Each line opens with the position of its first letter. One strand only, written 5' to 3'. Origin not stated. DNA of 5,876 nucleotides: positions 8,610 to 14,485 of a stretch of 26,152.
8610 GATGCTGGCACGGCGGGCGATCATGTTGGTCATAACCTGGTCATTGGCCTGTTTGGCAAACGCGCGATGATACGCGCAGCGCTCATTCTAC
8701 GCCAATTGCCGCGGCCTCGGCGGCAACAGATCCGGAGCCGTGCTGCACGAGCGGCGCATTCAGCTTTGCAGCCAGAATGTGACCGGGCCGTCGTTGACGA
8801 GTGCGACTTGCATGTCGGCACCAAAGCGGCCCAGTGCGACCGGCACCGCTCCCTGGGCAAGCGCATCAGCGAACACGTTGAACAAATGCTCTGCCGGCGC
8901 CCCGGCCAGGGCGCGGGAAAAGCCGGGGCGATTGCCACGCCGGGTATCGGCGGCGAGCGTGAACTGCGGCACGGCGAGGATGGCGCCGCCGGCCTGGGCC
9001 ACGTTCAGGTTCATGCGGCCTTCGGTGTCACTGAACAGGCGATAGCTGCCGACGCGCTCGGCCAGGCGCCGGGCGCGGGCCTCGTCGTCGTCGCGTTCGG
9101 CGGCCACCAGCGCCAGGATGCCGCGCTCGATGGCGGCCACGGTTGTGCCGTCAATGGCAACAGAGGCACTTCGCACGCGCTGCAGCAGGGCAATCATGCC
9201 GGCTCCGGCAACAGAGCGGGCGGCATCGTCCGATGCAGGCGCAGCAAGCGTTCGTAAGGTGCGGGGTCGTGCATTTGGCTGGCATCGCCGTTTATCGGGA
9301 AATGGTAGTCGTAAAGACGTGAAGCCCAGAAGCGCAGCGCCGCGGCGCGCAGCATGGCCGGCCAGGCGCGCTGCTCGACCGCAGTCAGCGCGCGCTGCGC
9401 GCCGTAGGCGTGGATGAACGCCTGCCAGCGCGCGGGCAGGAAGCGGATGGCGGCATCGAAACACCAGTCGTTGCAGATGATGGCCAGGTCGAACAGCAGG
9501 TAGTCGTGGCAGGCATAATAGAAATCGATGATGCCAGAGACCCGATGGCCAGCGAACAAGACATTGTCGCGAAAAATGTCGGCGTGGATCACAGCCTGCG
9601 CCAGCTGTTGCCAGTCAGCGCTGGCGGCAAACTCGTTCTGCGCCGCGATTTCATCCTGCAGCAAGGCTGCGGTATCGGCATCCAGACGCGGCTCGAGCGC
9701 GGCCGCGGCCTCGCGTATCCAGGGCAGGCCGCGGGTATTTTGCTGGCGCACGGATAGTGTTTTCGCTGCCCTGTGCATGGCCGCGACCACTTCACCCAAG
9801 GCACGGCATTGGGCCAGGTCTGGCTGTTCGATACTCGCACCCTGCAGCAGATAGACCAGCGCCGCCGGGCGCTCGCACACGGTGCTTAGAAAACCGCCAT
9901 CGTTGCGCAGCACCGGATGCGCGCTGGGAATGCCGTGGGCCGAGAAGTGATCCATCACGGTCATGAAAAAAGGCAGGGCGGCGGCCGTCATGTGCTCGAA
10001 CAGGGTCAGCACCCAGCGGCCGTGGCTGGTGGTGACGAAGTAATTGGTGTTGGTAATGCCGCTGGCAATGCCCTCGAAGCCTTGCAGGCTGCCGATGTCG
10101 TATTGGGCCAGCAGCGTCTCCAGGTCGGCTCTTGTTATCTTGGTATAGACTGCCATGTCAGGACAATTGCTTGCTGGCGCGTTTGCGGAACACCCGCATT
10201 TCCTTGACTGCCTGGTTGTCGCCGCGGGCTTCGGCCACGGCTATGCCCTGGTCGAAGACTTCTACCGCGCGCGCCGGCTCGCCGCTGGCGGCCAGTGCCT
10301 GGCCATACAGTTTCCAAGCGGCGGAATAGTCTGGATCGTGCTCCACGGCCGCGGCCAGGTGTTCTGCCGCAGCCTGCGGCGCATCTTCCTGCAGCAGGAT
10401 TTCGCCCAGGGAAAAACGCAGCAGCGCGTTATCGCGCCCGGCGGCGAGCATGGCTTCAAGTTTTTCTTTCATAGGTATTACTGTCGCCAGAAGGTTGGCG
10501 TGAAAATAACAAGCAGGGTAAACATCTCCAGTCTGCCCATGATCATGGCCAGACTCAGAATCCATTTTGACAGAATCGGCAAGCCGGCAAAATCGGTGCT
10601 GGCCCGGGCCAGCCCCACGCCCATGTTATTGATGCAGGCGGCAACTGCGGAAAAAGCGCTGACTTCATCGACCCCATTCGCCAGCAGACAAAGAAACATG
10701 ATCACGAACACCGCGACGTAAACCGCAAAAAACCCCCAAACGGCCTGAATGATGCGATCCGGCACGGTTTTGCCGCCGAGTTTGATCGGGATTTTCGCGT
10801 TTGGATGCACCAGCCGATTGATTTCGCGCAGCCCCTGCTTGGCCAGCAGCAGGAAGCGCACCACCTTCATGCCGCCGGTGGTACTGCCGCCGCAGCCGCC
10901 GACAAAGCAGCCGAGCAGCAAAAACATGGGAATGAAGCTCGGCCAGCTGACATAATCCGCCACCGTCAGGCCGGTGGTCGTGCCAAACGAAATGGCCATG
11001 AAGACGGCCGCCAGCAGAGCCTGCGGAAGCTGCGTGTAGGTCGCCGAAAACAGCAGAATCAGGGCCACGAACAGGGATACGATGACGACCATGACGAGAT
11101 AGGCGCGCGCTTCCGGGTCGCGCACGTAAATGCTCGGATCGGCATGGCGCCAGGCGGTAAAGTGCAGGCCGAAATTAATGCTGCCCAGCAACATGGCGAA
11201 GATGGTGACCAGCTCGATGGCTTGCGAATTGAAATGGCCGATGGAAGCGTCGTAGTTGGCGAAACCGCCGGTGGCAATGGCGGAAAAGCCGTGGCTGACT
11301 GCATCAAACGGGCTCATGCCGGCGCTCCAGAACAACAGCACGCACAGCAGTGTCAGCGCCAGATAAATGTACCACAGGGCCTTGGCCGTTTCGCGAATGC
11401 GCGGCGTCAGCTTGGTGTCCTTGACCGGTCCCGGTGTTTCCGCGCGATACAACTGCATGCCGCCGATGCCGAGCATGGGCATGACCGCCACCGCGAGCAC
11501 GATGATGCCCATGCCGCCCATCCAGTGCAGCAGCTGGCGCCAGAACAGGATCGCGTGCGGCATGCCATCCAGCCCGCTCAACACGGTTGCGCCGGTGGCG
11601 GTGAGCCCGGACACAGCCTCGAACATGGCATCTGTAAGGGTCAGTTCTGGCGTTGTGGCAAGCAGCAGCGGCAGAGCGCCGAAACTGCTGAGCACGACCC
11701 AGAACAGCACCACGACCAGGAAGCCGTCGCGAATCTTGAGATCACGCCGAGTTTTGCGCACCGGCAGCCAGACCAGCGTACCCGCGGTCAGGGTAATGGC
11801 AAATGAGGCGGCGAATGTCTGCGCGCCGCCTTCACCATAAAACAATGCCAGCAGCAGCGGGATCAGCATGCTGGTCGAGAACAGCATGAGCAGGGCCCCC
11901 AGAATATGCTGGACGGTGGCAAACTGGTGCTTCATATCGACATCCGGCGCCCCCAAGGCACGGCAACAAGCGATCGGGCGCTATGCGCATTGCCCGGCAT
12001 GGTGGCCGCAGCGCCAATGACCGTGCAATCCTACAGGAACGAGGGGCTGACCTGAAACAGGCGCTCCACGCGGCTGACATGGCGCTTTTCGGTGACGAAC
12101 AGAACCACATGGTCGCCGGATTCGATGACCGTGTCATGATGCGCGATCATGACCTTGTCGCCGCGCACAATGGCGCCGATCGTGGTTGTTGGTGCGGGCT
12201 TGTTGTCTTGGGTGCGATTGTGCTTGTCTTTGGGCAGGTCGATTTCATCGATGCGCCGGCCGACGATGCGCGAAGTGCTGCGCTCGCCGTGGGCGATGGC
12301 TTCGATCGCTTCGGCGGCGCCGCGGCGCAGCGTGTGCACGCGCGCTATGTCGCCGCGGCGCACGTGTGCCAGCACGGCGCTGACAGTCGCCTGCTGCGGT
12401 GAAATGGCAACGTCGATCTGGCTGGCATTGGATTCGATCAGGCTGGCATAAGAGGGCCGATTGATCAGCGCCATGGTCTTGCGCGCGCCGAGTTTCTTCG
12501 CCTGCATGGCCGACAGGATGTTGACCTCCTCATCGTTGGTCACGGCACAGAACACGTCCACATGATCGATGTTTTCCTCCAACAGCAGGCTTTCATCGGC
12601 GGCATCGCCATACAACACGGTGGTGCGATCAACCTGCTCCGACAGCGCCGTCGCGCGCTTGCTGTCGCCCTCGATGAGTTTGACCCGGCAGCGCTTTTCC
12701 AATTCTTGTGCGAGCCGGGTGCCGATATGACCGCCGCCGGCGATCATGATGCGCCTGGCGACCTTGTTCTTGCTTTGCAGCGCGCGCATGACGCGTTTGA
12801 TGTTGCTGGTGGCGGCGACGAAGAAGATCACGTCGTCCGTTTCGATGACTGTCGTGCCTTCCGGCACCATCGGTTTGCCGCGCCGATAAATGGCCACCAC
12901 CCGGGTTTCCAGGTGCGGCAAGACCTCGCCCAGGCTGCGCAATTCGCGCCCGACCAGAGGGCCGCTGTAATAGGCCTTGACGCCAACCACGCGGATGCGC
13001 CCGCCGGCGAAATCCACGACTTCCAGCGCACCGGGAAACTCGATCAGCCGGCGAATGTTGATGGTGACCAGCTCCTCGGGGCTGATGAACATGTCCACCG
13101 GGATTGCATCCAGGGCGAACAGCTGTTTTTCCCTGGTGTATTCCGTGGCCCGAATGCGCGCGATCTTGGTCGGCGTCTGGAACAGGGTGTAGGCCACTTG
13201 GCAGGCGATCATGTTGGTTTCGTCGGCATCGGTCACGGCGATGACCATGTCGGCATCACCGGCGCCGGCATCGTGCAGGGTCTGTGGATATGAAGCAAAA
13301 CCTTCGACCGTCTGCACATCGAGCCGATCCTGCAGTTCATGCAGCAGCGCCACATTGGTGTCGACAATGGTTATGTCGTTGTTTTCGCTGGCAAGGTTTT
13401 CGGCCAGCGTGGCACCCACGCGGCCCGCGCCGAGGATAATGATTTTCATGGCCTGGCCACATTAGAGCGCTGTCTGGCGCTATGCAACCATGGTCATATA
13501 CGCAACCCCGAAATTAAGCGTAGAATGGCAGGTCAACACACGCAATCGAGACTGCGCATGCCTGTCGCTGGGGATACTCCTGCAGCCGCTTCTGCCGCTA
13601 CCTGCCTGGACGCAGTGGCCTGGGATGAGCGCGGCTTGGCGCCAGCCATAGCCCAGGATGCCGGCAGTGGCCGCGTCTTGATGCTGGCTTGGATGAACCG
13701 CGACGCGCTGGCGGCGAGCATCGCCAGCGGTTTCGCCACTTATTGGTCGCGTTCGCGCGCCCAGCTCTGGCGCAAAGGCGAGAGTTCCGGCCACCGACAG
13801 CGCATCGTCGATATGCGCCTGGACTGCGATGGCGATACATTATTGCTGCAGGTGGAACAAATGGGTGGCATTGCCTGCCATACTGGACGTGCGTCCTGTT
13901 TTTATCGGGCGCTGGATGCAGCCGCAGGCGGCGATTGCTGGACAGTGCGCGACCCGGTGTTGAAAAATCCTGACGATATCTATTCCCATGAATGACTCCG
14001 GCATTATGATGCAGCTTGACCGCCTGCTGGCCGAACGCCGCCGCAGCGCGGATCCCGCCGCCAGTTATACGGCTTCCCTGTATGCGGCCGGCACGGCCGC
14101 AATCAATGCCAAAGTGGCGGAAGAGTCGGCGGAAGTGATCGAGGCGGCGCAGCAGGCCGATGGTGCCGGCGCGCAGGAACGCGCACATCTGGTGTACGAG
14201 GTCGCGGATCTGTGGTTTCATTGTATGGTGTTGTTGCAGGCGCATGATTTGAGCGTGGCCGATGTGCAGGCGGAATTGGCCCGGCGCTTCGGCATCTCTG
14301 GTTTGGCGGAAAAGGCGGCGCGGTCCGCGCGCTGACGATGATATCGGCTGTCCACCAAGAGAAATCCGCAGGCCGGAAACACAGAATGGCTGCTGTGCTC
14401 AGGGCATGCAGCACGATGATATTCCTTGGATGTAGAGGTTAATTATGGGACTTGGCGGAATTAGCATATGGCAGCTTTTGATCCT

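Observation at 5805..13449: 7.6-kb block looks inverted: flipping it restores two canonical gene junctions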

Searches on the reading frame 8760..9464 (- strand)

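Call 3: search_protein_families(library=ncbifam, proteins=[window:8760-9464:-])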
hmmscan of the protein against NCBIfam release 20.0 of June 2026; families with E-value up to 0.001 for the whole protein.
window:8760-9464:- (234 aa): 1 family
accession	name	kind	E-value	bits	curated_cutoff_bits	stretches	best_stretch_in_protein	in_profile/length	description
TIGR00256.1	TIGR00256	equivalog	2.3e-51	174.1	101.5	1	90-234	1-145/146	D-aminoacyl-tRNA deacylase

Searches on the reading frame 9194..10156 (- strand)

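Call 3: search_protein_families(library=ncbifam, proteins=[window:9194-10156:-])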
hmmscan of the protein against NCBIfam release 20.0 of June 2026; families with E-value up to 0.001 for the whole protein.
window:9194-10156:- (320 aa): 5 families
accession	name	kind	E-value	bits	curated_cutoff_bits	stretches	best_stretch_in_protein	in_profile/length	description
NF003558.0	PRK05231.1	equivalog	2.1e-113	378.6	271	1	1-312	1-313/322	homoserine kinase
TIGR00938.1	thrB_alt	equivalog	5.2e-100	334.7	255.9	1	1-306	1-306/307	homoserine kinase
NF004799.0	PRK06148.1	subfamily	6.1e-09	34.4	1128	1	34-235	36-254/1015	hypothetical protein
NF041256.1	GntI_guanitoxin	equivalog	1.4e-06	27.8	357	1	32-230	23-216/282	guanitoxin biosynthesis pre-guanitoxin N-oxide kinase GntI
TIGR02906.1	spore_CotS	subfamily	7.4e-06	25.1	172.7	0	186-262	187-261/314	CotS family spore coat protein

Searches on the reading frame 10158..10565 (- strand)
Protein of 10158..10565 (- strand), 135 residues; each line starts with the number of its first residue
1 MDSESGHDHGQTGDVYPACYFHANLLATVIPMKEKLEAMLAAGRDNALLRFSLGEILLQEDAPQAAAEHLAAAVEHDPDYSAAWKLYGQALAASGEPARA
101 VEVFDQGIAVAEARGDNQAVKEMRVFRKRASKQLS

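Call 3: search_protein_families(library=ncbifam, proteins=[window:10158-10565:-])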
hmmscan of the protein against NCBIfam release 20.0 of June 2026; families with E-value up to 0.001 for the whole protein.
window:10158-10565:- (135 aa): 7 families
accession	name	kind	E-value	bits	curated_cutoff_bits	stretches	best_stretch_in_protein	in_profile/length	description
NF033920.0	C39_PA2778_fam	equivalog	2.6e-06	27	150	1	34-111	177-254/255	PA2778 family cysteine peptidase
NF011721.1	PRK15174.1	equivalog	4.2e-06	25.2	1200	1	37-112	236-315/656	Vi polysaccharide transport protein VexE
TIGR02521.1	type_IV_pilW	equivalog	5.4e-06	26.1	154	1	47-116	31-100/234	type IV pilus biogenesis/stability protein PilW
NF040959.1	MamA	equivalog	1.2e-05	24.8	200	1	36-110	94-168/204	magnetosome protein MamA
TIGR02917.1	PEP_TPR_lipo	equivalog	3.9e-05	21.7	312.2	1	35-111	351-427/899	XrtA/PEP-CTERM system TPR-repeat protein PrsT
TIGR00540.1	TPR_hemY_coli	hypoth_equivalog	0.00013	20.8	142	1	34-106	313-384/385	heme biosynthesis-associated TPR protein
NF052415.1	T3SS_chap_SctY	equivalog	0.00062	20.2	70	1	53-109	12-68/106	type III secretion apparatus assembly chaperone SctY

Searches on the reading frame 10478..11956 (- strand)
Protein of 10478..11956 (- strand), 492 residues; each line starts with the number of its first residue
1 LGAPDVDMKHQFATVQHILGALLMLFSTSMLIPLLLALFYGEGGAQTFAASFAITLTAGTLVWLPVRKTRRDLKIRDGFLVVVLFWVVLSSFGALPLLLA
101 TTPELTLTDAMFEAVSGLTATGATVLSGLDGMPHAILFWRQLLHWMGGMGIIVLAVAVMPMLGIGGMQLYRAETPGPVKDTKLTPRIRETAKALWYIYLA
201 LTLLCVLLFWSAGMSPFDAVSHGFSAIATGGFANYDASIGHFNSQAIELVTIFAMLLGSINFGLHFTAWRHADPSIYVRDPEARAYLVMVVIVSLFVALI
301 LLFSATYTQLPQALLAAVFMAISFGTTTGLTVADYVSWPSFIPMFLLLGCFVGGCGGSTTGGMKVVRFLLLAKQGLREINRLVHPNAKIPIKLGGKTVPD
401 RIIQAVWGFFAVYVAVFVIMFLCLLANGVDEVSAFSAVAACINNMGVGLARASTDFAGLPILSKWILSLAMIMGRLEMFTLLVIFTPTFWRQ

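Call 4: search_protein_families(library=ncbifam, proteins=[window:10478-11956:-])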
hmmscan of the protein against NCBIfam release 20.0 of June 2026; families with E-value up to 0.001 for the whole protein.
window:10478-11956:- (492 aa): 2 families
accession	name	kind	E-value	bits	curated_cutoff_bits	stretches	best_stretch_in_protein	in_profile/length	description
NF008020.0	PRK10750.1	equivalog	1.1e-177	592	866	1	12-492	3-483/483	Trk system potassium transporter TrkH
TIGR00933.1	2a38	subfamily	5.9e-106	354.9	331.15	1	93-475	2-391/391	TrkH family potassium uptake protein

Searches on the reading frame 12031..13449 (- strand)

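Call 4: search_protein_families(library=ncbifam, proteins=[window:12031-13449:-])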
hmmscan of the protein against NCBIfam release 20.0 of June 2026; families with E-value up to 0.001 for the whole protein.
window:12031-13449:- (472 aa): 39 families (the best 25 are shown)
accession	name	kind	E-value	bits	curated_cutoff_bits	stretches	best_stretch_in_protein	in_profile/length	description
NF007032.0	PRK09496.1-4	equivalog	6.6e-202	671.5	309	1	1-471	1-456/457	Trk system potassium transporter TrkA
NF007030.0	PRK09496.1-1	equivalog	3.7e-198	658.8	371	1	1-472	1-458/458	Trk system potassium transporter TrkA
NF007031.0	PRK09496.1-2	equivalog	3.1e-147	491.3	289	1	1-472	1-458/458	Trk system potassium transporter TrkA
NF007039.0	PRK09496.3-2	equivalog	4.6e-122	408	293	1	1-466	1-445/446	Trk system potassium transporter TrkA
NF007041.0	PRK09496.3-4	equivalog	1.5e-101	340.4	386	1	1-467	1-445/450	Trk system potassium transporter TrkA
NF007038.0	PRK09496.2-6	equivalog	1.7e-89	300.6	374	1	1-466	1-445/445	Trk system potassium transporter TrkA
NF007034.0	PRK09496.2-1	subfamily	1.2e-81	274.9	344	1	1-454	1-435/445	Trk system potassium transporter TrkA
NF007040.0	PRK09496.3-3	equivalog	1.8e-73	247.7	455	1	2-466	5-462/462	Trk system potassium transporter TrkA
NF007037.0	PRK09496.2-4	equivalog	3.8e-71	240.3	445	1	1-465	1-453/454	Trk system potassium transporter TrkA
NF007033.0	PRK09496.1-5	equivalog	7.6e-70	236.2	338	1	1-462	1-444/449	Trk system potassium transporter TrkA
NF007036.0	PRK09496.2-3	subfamily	2.4e-69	234.2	407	1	1-466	1-448/448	Trk system potassium transporter TrkA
NF007043.0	PRK09496.3-6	equivalog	1.2e-59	202.2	384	1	1-461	1-440/445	Trk system potassium transporter TrkA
NF007035.0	PRK09496.2-2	equivalog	2.7e-56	191.3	521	1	1-460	1-444/455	Trk system potassium transporter TrkA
NF007042.0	PRK09496.3-5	equivalog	4.3e-41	141.1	467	1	1-404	1-415/466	Trk system potassium transporter TrkA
NF007828.0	PRK10537.1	equivalog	2.9e-11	43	425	2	3-127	253-369/403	voltage-gated potassium channel protein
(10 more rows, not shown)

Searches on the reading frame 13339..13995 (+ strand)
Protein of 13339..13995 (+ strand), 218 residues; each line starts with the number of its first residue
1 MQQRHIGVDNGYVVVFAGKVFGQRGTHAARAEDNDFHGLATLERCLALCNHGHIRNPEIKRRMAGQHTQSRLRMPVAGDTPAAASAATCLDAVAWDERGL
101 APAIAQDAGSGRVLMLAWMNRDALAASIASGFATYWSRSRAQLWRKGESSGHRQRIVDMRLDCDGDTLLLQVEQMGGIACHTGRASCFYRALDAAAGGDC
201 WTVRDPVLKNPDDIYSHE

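Call 4: search_protein_families(library=ncbifam, proteins=[window:13339-13995:+])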
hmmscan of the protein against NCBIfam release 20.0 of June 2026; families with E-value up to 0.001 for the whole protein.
window:13339-13995:+ (218 aa): 2 families
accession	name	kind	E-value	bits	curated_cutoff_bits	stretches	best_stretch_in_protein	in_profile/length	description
NF000768.0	PRK00051.1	equivalog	5.7e-48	161.7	126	1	86-215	9-130/131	phosphoribosyl-AMP cyclohydrolase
NF002747.0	PRK02759.1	equivalog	1e-41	142.8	187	1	89-191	6-108/208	bifunctional phosphoribosyl-AMP cyclohydrolase/phosphoribosyl-ATP diphosphatase HisIE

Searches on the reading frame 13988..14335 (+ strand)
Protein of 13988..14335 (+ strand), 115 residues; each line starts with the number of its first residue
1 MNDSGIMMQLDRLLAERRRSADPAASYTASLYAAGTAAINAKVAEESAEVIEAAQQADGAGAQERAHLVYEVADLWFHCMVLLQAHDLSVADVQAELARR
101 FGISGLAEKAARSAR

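Call 4: search_protein_families(library=ncbifam, proteins=[window:13988-14335:+])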
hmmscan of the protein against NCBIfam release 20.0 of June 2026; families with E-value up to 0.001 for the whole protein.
window:13988-14335:+ (115 aa): 5 families
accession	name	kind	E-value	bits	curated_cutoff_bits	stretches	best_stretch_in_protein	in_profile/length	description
NF001611.0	PRK00400.1-3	equivalog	1.1e-36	125.2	99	1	4-114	4-107/108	phosphoribosyl-ATP diphosphatase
NF001613.0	PRK00400.1-5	equivalog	5.9e-26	90.6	120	1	8-113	7-105/107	phosphoribosyl-ATP diphosphatase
TIGR03188.1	histidine_hisI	equivalog_domain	4.2e-24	84.6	42.7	1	9-97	3-84/84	phosphoribosyl-ATP diphosphatase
NF002747.0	PRK02759.1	equivalog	2.4e-21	76.3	187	1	4-100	115-204/208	bifunctional phosphoribosyl-AMP cyclohydrolase/phosphoribosyl-ATP diphosphatase HisIE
NF001610.0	PRK00400.1-1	equivalog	8.1e-06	25.9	104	1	11-97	11-93/93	phosphoribosyl-ATP diphosphatase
